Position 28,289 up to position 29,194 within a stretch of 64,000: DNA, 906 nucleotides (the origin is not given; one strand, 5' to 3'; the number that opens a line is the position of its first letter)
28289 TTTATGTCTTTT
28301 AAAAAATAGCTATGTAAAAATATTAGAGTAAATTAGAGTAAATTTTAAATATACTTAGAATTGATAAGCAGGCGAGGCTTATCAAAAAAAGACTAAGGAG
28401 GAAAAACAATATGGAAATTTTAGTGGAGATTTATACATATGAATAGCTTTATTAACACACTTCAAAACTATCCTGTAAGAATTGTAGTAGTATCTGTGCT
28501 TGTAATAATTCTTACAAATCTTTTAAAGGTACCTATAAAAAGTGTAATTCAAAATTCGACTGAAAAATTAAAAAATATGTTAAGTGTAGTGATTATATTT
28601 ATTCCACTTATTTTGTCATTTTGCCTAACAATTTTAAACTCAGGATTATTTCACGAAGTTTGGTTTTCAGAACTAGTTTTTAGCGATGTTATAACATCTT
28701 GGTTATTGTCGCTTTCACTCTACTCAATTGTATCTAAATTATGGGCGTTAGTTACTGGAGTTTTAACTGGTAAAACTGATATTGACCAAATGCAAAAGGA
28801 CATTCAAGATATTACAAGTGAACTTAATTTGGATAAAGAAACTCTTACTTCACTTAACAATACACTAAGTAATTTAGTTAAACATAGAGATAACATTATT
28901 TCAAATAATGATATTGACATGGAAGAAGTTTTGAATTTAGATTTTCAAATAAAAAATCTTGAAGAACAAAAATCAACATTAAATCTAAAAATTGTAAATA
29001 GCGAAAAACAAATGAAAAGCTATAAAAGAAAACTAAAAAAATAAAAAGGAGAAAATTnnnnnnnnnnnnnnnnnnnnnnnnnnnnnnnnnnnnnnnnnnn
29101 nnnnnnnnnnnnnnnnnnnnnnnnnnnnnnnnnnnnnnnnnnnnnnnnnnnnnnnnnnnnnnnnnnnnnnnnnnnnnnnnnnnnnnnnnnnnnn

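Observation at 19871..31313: Candidate regulated toxin release/delivery locus: late-activator-like regulator, RHS toxin + immunity, then membrane/coiled-coil protein and tail-fibre-like protein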

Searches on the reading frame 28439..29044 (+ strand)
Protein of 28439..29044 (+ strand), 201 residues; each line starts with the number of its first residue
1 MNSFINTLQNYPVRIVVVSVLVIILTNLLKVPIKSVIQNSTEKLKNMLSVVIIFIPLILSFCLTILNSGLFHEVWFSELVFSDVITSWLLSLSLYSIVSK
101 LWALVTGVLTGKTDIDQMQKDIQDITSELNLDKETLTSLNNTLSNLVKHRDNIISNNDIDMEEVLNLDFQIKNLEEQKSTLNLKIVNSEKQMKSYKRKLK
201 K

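Call 6: search_protein_families(library=pfam, proteins=[window:28439-29044:+], max_evalue=0.01)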
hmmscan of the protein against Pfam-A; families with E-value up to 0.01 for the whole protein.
window:28439-29044:+ (201 aa): 0 families

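Call 11: search_protein_families(library=phrogs, proteins=[window:28439-29044:+], max_evalue=0.01)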
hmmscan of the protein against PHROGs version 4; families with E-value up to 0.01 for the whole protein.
window:28439-29044:+ (201 aa): 1 family
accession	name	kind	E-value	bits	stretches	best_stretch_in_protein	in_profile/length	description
phrog_1775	-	head and packaging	0.0053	15.3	1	106-200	467-557/1609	minor head protein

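Call 12: search_protein_families(library=ncbifam, proteins=[window:28439-29044:+], max_evalue=0.01)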
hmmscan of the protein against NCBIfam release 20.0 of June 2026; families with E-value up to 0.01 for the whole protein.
window:28439-29044:+ (201 aa): 3 families
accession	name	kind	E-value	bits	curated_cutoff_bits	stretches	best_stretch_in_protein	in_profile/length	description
NF006543.0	PRK09039.1-2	equivalog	0.0023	17.8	305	1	108-199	48-133/350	peptidoglycan -binding protein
TIGR04523.1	Mplasa_alph_rch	subfamily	0.0048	14.9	270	1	112-200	46-134/745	helix-rich protein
TIGR04402.2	mob_CxxC_CxxC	subfamily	0.0079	16.5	70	1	39-154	23-134/180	mobilome CxxCx(11)CxxC protein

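Call 31: find_related_loci(query=A2, collection=viral_contigs, flank=10000)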
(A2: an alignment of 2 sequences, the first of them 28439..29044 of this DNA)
Query A2 (201 aa) in viral_contigs; peptide patterns used: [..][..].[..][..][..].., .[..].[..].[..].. (x = any residue, [..] = any of these).
415 stretches matched a pattern, but none encodes a relative of the query by tblastn (E <= 1e-3).

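Call 32: find_related_loci(query=A2, collection=genome_contigs, flank=10000)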
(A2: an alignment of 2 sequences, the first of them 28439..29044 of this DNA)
Query A2 (201 aa) in genome_contigs; peptide patterns used: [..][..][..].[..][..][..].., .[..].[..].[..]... (x = any residue, [..] = any of these).
356 stretches matched a pattern; 3 encode a relative of the query (tblastn E <= 1e-3); 3 distinct loci.
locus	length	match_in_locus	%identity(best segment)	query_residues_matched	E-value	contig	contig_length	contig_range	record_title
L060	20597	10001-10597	30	6-199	6e-28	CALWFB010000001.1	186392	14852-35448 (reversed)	MAG: uncultured Clostridia bacterium isolate BRZ_FV__bin19 genome assembly, contig: BRZ_FV__NODE_70_length_186392_cov_6.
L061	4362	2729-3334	30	8-199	2e-27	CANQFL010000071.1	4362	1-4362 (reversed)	MAG: uncultured Clostridia bacterium isolate Lapin-005__bin96 genome assembly, contig: Lapin-005__NODE_29772_length_4362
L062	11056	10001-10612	31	6-199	3e-27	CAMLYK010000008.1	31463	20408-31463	MAG: uncultured Clostridia bacterium isolate ERR4304452_bin.33_MetaWRAP_v1.1_MAG genome assembly, contig: NODE_1611_leng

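Call 45: search_protein_representatives(protein=window:28439-29044:+)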
Query: 201 residues. Proteins with E-value up to 0.001 (for the whole library): 95; up to 1e-10: 39; up to 1e-30: 1. The best 95 are listed.
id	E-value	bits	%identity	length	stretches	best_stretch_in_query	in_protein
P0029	2.0e-116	402.3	100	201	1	1-201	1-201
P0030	2.3e-25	105.7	36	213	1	2-200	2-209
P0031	1.3e-24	103.3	37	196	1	8-182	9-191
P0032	3.7e-23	98.5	36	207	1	1-200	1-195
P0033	8.6e-22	94.1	32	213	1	4-199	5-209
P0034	1.4e-19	86.9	31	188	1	13-175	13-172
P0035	3.4e-19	85.6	30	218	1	5-200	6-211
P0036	4.5e-19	85.2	27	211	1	4-200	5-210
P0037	8.0e-19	84.4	31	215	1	2-194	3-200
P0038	8.6e-18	81.1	30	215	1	3-192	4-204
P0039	8.0e-17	77.9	28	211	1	2-199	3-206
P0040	1.5e-16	77.0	31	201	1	9-192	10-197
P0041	3.7e-16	75.7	29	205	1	7-195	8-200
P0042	9.4e-16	74.4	34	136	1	3-116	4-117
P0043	1.9e-15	73.5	27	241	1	6-199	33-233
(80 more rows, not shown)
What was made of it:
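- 28439..29044 (+): 'mem': 201-aa protein with three transmembrane segments and a charged C-terminal tail of about 95 aa. Proposed RHS release or export factor. 95 clusters (50% identity level) with E < 1e-3 among 1.84 billion representatives, most listed at 190-220 aa (call 45).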

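Call 47: search_protein_families(library=phrogs, alignment_id=A3, max_evalue=0.01)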
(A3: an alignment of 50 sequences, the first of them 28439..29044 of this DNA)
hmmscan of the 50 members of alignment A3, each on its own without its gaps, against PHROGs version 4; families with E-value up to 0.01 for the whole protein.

A. member 1, window:28439-29044:+ (201 aa): 1 family
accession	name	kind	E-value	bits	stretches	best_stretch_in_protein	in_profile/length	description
phrog_1775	-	head and packaging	0.0053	15.3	1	106-200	467-557/1609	minor head protein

B. families by the number of members that match (of 50 scanned): 18 families
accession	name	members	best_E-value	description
phrog_10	-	4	0.001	major head protein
phrog_20590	-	2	0.0011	peptidase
phrog_5328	-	1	0.00018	-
phrog_77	-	1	0.00034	SbcC-like subunit of palindrome specific endonuclease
phrog_167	-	1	0.00052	tail length tape measure protein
phrog_2658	-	1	0.00061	hol-like chemotaxis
phrog_7970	-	1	0.0012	virion structural protein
phrog_24934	-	1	0.0016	-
phrog_10546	-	1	0.0022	-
phrog_1847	-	1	0.0035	-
phrog_1790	-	1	0.0048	terminase small subunit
phrog_10613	-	1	0.0052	tail length tape measure protein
phrog_1775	-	1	0.0053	minor head protein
phrog_4211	-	1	0.0059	tail length tape measure protein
phrog_33495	-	1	0.0073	-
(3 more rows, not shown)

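Call 48: search_protein_families(library=pfam, alignment_id=A3, max_evalue=0.01)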
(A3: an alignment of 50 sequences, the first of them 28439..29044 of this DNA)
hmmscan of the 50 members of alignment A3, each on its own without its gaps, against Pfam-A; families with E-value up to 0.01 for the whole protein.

A. member 1, window:28439-29044:+ (201 aa): 0 families

B. families by the number of members that match (of 50 scanned): 27 families (the first 25 are shown)
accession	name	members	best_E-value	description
PF12725.13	DUF3810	2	3.7e-05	Protein of unknown function (DUF3810)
PF16326.10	ABC_tran_CTD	2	0.0013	ABC transporter C-terminal domain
PF00335.26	Tetraspanin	1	5e-05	Tetraspanin family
PF05531.17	NPV_P10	1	0.0002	Nucleopolyhedrovirus P10 protein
PF03619.22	Solute_trans_a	1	0.00059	Organic solute transporter Ostalpha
PF23188.1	THU_Piezo1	1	0.00069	Piezo1-like, transmembrane helical unit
PF00435.27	Spectrin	1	0.00099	Spectrin repeat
PF24670.1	DUF7653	1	0.0011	Domain of unknown function (DUF7653)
PF14023.12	Bestrophin-like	1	0.0016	Bestrophin-like domain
PF13078.11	DUF3942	1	0.0017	Protein of unknown function (DUF3942)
PF03433.18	EspA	1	0.0028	EspA-like secreted protein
PF04108.17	ATG17_like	1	0.0029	Autophagy protein ATG17-like domain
PF03961.19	FapA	1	0.0043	Flagellar Assembly Protein A beta solenoid domain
PF17094.10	UPF0715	1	0.0045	Uncharacterised protein family (UPF0715)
PF22954.2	DUF7027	1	0.0059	Domain of unknown function (DUF7027)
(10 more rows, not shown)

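Call 53: find_related_loci(query=A4, collection=viral_contigs, flank=10000)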
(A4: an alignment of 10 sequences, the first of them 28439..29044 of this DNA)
Query A4 (201 aa) in viral_contigs; peptide patterns used: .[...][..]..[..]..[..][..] (x = any residue, [..] = any of these).
24 stretches matched a pattern, but none encodes a relative of the query by tblastn (E <= 1e-3).
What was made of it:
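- Tried and rejected: mem was not found in IMG/VR by three pattern scans (calls 31, 53).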

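Call 55: find_related_loci(query=A5, collection=metagenome_contigs, flank=10000)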
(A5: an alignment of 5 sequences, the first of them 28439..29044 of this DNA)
Query A5 (201 aa) in metagenome_contigs; peptide patterns used: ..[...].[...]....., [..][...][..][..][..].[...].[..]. (x = any residue, [..] = any of these).
354 stretches matched a pattern; 7 encode a relative of the query (tblastn E <= 1e-3); 7 distinct loci.
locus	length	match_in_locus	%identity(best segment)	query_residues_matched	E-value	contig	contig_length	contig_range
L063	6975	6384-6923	32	6-175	5e-31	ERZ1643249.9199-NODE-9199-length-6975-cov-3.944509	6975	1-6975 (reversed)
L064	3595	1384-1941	33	6-181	4e-23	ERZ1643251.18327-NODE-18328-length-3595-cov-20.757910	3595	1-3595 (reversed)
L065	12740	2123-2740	29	6-201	1e-21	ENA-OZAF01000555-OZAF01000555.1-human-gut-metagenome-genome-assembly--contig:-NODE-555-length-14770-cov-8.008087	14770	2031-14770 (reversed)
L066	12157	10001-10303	28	5-101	4e-8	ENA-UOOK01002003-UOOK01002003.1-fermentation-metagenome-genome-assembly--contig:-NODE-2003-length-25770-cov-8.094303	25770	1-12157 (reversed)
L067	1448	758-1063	29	11-116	4e-7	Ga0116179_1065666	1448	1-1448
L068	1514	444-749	29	11-116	4e-7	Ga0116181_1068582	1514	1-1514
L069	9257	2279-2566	35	16-98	2e-5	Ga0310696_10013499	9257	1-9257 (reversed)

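Call 63: find_homologous_proteins(query=A4, max_evalue=0.00001)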
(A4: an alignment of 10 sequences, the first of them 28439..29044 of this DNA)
Query A4 (10 sequences) (201 aa, profile of the alignment): 22 proteins with E <= 0.00001 among 8000 candidates.
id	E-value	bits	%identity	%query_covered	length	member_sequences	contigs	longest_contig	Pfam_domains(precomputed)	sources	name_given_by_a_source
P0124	9.7e-83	295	32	97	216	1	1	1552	-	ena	-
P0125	1.3e-82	294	32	97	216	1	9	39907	-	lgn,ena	-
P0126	4.0e-82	293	32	97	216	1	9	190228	-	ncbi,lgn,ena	-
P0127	1.1e-81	291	30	97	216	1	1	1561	-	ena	-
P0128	8.0e-81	288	32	97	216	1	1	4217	-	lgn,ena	-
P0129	1.1e-80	288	32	97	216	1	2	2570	-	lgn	-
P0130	3.5e-80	286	32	93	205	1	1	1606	-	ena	-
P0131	8.0e-77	275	32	97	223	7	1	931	-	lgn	-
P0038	8.6e-72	259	29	97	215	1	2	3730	-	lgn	-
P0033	2.1e-70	254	30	98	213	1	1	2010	-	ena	-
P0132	1.7e-67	245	33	98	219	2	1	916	-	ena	-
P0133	9.5e-67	242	28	96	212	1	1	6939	-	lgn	-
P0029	3.8e-65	237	100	100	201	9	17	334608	-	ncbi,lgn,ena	-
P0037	5.5e-65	237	36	64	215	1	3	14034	-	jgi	-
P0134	2.1e-60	222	33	97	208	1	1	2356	-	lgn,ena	-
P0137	5.4e-40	155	27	86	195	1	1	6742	-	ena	-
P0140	2.4e-38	150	25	89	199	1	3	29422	-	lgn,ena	-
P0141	2.5e-38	150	25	87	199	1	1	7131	-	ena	-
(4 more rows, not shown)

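Call 64: find_encoding_contigs(protein=P0140, flank=10000, max_places=3)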
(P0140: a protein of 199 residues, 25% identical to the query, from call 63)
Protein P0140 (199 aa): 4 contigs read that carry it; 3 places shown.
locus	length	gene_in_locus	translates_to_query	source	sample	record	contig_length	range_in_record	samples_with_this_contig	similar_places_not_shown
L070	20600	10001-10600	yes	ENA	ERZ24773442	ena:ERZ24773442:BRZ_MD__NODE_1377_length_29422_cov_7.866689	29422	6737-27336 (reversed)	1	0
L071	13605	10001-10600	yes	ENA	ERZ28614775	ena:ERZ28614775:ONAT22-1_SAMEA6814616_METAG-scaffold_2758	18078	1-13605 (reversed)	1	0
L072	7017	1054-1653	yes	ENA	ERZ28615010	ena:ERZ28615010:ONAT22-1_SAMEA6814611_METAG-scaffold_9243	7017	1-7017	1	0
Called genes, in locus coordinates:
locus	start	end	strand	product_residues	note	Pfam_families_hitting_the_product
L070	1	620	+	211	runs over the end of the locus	PF21654:DncV-like_NTFase (weak)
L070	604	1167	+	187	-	PF07751:Abi_2 (faint)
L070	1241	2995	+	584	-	PF12161:HsdM_N, PF02384:N6_Mtase, PF07669:Eco57I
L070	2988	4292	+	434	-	PF01420:Methylase_S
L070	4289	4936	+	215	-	-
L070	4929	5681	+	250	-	PF05168:HEPN (weak)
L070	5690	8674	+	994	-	PF04313:HSDR_N, PF04851:ResIII, PF18766:SWI2_SNF2, PF00270:DEAD, PF22679:T1R_D3-like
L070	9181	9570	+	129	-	PF08279:HTH_11 (faint)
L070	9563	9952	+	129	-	-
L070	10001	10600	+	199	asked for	-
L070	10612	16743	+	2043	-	PF05593:RHS_repeat (faint), PF25023:TEN_YD-shell (faint)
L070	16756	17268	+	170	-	-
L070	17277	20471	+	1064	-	PF25023:TEN_YD-shell (faint), PF05593:RHS_repeat (faint)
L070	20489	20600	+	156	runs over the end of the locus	-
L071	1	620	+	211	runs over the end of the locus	PF21654:DncV-like_NTFase (weak)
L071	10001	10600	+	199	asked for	-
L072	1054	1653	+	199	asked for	-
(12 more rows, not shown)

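Call 65: find_encoding_contigs(protein=P0037, flank=10000, max_places=3)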
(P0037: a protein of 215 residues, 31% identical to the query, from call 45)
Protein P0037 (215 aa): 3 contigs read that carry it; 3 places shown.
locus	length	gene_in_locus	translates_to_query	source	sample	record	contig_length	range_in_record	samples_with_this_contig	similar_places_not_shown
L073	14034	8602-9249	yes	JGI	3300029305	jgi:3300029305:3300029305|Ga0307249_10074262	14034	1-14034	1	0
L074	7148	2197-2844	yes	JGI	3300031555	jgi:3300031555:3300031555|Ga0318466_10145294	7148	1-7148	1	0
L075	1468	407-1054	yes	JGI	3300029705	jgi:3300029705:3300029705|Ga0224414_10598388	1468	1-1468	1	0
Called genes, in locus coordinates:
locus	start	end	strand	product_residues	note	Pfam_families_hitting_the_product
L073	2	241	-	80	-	?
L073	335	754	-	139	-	PF08281:Sigma70_r4_2 (weak), PF04545:Sigma70_r4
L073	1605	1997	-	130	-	-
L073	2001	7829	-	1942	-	PF05593:RHS_repeat (faint), PF25023:TEN_YD-shell (weak)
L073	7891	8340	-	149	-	-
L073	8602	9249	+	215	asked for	-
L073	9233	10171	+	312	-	-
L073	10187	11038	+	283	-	-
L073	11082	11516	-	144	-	PF07179:SseB (weak)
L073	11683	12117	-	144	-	-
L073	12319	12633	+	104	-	PF01381:HTH_3 (weak)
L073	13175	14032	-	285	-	?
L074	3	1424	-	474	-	?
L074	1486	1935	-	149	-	-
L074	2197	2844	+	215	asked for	-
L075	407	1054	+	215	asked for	-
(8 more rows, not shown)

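Call 67: search_protein_families(library=phrogs, proteins=[L064:2053-3147:+, L073:9233-10171:+, L073:10187-11038:+, L064:36-1355:+, L064:3129-3581:+, L070:9563-9952:+, L070:9181-9570:+], max_evalue=0.01)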
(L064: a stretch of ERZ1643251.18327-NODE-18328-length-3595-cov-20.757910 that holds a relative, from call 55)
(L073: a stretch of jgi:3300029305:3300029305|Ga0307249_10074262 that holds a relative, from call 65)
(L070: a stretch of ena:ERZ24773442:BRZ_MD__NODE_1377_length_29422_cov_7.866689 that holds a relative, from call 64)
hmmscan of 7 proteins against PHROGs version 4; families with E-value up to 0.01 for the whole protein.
L064:2053-3147:+ (364 aa): 8 families
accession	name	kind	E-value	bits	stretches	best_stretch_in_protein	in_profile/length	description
phrog_5717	-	tail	7.6e-22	78.4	1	116-363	932-1149/1150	tail protein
phrog_6465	-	tail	2e-19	71.3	1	123-363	57-280/281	tail protein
phrog_24267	-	unknown function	4.6e-15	57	1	180-263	136-223/266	-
phrog_2097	-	tail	6.8e-11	42.6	1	46-362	271-599/644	tail fiber protein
phrog_8469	-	tail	4.8e-08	33.7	1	213-362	160-300/303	tail fiber protein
phrog_8763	-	tail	9.1e-08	31.7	1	224-359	642-744/1024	tail protein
phrog_5795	-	tail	0.00052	19.3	1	111-344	334-524/968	tail protein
phrog_9116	-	tail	0.00083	19.2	0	228-250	133-155/455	tail protein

L073:9233-10171:+ (312 aa): 7 families
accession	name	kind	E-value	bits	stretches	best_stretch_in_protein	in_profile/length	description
phrog_13481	-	tail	6.7e-16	59.4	2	134-296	143-302/596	tail fiber protein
phrog_32829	-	tail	7.2e-16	58.4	2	153-297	150-294/840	tail fiber protein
phrog_13173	-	tail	2e-13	50.8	2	129-297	133-296/674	tail fiber protein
phrog_33642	-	tail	9.8e-10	38.5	2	143-297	152-306/675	tail fiber assembly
phrog_25788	-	tail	0.00026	20.8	1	150-259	29-138/603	tail fiber protein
phrog_25042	-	tail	0.00063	19.3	1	131-260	135-264/632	tail fiber protein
phrog_19280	-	unknown function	0.0007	19.3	1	211-298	131-218/623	-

L073:10187-11038:+ (283 aa): 0 families

L064:36-1355:+ (439 aa): 0 families

L064:3129-3581:+ (150 aa): 0 families

L070:9563-9952:+ (129 aa): 1 family
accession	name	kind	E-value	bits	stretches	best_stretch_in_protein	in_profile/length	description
phrog_35940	-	unknown function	0.0043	18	1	52-102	5-53/75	-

L070:9181-9570:+ (129 aa): 1 family
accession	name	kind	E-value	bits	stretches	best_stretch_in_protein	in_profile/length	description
phrog_13105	-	unknown function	0.00014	22.5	1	8-99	8-98/239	-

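Call 68: search_protein_families(library=pfam, proteins=[L064:2053-3147:+, L073:9233-10171:+, L073:10187-11038:+, L064:36-1355:+, L064:3129-3581:+, L070:9563-9952:+, L073:7891-8340:-], max_evalue=0.01)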
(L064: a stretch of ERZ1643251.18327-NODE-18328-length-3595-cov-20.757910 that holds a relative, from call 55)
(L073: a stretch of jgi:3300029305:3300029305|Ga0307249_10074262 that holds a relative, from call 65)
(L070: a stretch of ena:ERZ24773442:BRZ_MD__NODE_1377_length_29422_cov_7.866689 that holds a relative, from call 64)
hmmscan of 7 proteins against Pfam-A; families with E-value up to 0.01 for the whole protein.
L064:2053-3147:+ (364 aa): 1 family
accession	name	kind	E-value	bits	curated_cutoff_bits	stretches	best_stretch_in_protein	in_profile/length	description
PF21939.1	Gp10_C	-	1.5e-21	78.2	27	1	183-363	1-139/139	Baseplate structural protein Gp10, C-terminal domain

L073:9233-10171:+ (312 aa): 1 family
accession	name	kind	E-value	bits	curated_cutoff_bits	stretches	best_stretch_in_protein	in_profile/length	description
PF11839.13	Alanine_zipper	-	2.6e-16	60.1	23.1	2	52-101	6-55/69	Alanine-zipper, major outer membrane lipoprotein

L073:10187-11038:+ (283 aa): 1 family
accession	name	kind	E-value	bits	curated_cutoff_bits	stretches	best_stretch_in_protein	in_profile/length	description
PF18998.6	Flg_new_2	-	0.0044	17.4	23.6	1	54-113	6-66/73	Divergent InlB B-repeat domain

L064:36-1355:+ (439 aa): 0 families

L064:3129-3581:+ (150 aa): 0 families

L070:9563-9952:+ (129 aa): 1 family
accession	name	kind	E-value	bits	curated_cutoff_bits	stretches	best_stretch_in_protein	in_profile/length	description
PF06810.17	Phage_scaffold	-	3.8e-05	24.2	35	1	59-127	79-149/170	Phage capsid assembly scaffolding protein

L073:7891-8340:- (149 aa): 3 families
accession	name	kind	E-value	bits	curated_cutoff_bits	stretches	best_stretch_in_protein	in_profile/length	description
PF08281.18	Sigma70_r4_2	-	3.7e-05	23.7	25.7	1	83-130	3-50/54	Sigma-70, region 4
PF07374.17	DUF1492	-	0.0017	19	21.5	1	64-129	30-94/100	Protein of unknown function (DUF1492)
PF04545.22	Sigma70_r4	-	0.0072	16.3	24.1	0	88-131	2-45/50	Sigma-70, region 4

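Call 82: find_encoding_contigs(protein=P0133, flank=10000, max_places=2)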
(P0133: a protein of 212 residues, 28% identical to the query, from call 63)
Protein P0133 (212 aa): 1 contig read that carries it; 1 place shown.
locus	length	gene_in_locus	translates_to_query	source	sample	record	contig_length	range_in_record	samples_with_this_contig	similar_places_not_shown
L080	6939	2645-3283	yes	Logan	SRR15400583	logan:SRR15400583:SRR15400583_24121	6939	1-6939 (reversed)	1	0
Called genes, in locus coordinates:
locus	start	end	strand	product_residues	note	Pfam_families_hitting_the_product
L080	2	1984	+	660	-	?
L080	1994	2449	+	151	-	-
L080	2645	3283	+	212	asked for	-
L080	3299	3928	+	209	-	-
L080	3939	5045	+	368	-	PF21722:Gly_rich_2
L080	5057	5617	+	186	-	-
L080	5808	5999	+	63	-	-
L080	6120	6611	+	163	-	PF08281:Sigma70_r4_2, PF04545:Sigma70_r4 (weak)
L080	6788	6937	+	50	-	?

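Call 83: find_encoding_contigs(protein=P0141, flank=10000, max_places=2)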
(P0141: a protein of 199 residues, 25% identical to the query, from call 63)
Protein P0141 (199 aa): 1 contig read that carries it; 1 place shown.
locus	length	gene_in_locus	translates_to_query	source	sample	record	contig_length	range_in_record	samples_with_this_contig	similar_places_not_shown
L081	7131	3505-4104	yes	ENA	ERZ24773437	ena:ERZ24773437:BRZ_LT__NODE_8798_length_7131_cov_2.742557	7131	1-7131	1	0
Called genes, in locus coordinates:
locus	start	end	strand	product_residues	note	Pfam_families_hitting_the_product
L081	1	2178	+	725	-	?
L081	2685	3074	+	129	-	PF08279:HTH_11 (faint)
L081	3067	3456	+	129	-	-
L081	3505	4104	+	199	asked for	-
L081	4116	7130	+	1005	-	?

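Call 84: find_encoding_contigs(protein=P0137, flank=10000, max_places=2)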
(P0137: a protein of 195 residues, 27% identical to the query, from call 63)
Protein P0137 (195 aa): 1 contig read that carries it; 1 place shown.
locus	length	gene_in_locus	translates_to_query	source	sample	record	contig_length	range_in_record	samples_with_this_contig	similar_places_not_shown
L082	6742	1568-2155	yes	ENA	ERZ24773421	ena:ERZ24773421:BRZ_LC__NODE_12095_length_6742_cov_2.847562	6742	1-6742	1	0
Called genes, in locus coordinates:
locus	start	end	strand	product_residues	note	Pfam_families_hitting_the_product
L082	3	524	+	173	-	?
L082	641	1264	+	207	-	PF02525:Flavodoxin_2 (weak), PF03358:FMN_red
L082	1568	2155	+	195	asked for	-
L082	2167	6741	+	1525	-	?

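Call 86: search_dna_similar(query=window:28439-29044:+, collection=phages, mode=protein, max_evalue=0.01, max_rows=15)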
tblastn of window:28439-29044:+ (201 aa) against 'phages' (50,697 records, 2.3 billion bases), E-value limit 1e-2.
No match.
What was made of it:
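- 28439..29044 (+): Not found in IMG/VR by three pattern scans, nor in 50,697 phage genomes (calls 31, 53, 86).
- On Phage holins (class I): No tblastn match in 50,697 phage genomes (call 86).
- At 201 aa it is longer than typical holins (calls 47, 48, 53, 86). mem is not found in phage collections (calls 31, 53, 86).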
